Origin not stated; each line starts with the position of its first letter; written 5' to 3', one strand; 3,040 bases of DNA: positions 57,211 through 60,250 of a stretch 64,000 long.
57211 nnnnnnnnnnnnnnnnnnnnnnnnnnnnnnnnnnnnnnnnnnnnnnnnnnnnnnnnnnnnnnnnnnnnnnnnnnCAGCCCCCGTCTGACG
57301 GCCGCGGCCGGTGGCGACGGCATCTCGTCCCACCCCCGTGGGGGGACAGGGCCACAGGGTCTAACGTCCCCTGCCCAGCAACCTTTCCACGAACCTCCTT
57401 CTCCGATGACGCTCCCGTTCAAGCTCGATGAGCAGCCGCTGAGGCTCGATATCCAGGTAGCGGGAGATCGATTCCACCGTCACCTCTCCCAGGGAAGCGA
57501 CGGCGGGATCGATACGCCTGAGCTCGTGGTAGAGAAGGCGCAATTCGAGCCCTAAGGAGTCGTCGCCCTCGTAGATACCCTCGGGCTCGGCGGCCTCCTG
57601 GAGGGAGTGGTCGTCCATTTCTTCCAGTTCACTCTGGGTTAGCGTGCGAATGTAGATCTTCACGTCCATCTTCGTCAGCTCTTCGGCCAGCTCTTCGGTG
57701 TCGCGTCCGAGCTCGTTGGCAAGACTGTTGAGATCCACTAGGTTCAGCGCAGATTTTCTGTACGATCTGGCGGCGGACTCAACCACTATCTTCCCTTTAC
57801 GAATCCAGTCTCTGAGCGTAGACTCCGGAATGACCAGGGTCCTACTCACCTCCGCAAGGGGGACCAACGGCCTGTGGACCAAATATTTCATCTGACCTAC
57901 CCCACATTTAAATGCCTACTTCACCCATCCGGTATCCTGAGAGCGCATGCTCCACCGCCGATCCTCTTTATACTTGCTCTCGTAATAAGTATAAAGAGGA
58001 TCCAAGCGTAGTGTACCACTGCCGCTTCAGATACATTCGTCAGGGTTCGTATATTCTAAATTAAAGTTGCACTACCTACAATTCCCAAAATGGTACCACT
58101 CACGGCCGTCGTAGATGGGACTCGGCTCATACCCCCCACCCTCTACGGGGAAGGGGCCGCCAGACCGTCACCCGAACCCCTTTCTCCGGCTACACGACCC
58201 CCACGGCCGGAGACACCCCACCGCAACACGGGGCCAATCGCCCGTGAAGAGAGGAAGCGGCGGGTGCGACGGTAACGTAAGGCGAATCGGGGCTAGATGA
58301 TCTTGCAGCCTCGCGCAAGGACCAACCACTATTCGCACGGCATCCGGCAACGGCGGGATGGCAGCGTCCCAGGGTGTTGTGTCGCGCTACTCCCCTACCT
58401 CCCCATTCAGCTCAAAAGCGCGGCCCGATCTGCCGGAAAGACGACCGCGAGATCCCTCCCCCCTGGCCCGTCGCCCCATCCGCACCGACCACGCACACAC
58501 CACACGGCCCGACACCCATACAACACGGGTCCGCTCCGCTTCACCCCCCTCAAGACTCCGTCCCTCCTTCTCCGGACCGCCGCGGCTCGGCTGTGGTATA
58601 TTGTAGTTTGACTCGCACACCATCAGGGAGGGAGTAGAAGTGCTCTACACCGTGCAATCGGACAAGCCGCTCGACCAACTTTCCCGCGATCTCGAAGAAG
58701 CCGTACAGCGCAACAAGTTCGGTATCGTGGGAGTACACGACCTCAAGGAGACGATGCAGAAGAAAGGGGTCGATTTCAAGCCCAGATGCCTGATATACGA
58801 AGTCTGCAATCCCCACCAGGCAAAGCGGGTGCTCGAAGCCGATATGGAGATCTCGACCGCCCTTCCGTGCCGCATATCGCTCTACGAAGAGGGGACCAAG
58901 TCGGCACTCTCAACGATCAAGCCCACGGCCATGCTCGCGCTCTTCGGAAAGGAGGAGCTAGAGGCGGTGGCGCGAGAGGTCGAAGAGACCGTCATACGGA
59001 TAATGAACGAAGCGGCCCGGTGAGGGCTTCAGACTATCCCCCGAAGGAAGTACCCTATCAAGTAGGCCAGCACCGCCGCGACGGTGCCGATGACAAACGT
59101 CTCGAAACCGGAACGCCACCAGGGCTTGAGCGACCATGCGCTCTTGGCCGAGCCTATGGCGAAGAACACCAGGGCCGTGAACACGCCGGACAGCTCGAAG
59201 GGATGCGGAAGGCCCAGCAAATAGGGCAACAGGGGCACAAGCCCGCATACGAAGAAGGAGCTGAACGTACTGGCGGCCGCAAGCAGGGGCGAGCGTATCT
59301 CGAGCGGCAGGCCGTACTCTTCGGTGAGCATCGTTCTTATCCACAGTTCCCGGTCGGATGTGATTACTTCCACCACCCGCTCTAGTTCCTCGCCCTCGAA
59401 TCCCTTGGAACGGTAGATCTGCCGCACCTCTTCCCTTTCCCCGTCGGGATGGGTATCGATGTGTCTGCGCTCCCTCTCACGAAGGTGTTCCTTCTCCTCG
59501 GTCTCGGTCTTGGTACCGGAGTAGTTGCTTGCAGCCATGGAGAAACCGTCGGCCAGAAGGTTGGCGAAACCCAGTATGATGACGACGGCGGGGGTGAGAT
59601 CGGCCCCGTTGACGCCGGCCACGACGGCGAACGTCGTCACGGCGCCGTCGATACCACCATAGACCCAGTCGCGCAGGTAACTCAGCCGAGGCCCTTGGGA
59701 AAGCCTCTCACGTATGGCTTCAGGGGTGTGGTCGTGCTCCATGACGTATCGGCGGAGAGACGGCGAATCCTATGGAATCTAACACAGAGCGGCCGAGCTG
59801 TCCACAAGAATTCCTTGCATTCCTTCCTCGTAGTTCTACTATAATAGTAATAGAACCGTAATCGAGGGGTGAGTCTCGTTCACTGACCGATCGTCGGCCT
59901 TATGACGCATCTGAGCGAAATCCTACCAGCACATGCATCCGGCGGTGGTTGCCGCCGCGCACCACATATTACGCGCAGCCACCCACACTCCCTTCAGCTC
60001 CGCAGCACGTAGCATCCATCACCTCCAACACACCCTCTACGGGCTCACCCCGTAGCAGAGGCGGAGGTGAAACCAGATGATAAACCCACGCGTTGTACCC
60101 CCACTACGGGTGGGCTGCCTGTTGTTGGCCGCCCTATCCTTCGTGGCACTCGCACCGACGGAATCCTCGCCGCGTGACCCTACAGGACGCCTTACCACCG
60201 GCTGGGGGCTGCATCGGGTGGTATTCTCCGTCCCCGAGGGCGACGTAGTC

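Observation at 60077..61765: Secreted protein whose C-terminal third is about 16 tandem 13-residue Trp/His/basic repeats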

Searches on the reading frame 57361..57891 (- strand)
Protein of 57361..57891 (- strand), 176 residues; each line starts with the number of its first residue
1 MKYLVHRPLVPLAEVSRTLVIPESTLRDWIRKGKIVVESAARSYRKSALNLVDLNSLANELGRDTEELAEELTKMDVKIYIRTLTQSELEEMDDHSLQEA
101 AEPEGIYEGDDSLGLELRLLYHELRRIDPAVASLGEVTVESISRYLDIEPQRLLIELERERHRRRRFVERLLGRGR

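Call 4: search_protein_families(library=pfam, proteins=[window:57361-57891:-], max_evalue=1)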
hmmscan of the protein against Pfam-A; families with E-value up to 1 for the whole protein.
window:57361-57891:- (176 aa): 8 families
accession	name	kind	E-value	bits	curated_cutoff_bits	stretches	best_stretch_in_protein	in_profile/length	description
PF13411.12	MerR_1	-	0.0031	18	21.6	1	12-45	3-39/69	MerR HTH family regulatory protein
PF12728.13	HTH_17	-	0.007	17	27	1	13-36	5-29/51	Helix-turn-helix domain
PF01527.26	HTH_Tnp_1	-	0.026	15.2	24.1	1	12-34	26-48/75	Transposase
PF04760.21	IF2_N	-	0.031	14.5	25.3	1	55-78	7-30/53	Translation initiation factor IF-2, N-terminal region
PF23125.1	Xre-MbcA-ParS_M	-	0.044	14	27.8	1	14-38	6-30/51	Antitoxin Xre/MbcA/ParS-like, middle domain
PF09012.17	FeoC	-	0.073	13.7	21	0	3-40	8-49/69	FeoC like transcriptional regulator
PF21531.3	Rv2175c_wHTH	-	0.16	12.4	27.1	1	8-36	14-42/57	DNA-binding protein Rv2175c, wHTH domain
PF00376.29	MerR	-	0.24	11.7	28.2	1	14-38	4-29/38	MerR family regulatory protein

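Call 5: search_protein_families(library=ncbifam, proteins=[window:57361-57891:-], max_evalue=1)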
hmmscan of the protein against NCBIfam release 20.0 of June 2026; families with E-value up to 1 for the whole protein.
window:57361-57891:- (176 aa): 2 families
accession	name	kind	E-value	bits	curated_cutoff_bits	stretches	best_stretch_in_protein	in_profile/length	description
NF033516.0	transpos_IS3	equivalog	0.05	12.8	160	1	9-74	14-70/369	IS3 family transposase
NF035922.1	Trp_DH_ScyB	equivalog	0.055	12.5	600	1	39-110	154-225/346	tryptophan dehydrogenase ScyB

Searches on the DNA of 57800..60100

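Call 101: search_rna_families(source=window, start=57800, end=60100, threshold=evalue, max_evalue=1)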
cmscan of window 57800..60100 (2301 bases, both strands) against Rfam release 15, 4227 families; matches with E-value up to 1: 0.
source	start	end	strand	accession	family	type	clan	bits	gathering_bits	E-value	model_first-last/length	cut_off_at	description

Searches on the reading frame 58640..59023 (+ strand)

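Call 4: search_protein_families(library=pfam, proteins=[window:58640-59023:+], max_evalue=1)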
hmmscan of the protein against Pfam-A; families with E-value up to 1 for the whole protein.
window:58640-59023:+ (127 aa): 1 family
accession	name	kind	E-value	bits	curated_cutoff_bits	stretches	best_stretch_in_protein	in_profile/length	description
PF03625.19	DUF302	-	1.5e-18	66.8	23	1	33-95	1-63/63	Domain of unknown function DUF302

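Call 5: search_protein_families(library=ncbifam, proteins=[window:58640-59023:+], max_evalue=1)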
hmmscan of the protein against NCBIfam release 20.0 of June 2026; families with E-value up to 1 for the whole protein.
window:58640-59023:+ (127 aa): 1 family
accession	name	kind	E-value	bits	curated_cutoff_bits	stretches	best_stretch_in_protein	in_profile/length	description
NF002622.0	PRK02289.1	equivalog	0.17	12.1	103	0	105-123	15-33/60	4-oxalocrotonate tautomerase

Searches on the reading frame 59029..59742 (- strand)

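Call 4: search_protein_families(library=pfam, proteins=[window:59029-59742:-], max_evalue=1)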
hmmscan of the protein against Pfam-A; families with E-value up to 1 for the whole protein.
window:59029-59742:- (237 aa): 1 family
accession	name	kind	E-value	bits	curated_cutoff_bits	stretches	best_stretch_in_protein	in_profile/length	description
PF01988.24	VIT1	-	6.5e-61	206.3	28.1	1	23-231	1-214/214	VIT family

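Call 5: search_protein_families(library=ncbifam, proteins=[window:59029-59742:-], max_evalue=1)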
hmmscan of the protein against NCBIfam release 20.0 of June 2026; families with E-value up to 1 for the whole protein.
window:59029-59742:- (237 aa): 3 families
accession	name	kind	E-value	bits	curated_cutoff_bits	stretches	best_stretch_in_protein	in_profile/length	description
TIGR00267.1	TIGR00267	hypoth_equivalog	7.7e-06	25.7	156.95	1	24-95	1-69/171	TIGR00267 family protein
NF058642.1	lipo_YqiH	exception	0.12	12.5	140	1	55-125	5-73/94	lipoprotein YqiH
TIGR00297.1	TIGR00297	hypoth_equivalog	0.33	10.6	205.85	0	27-62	148-183/237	TIGR00297 family protein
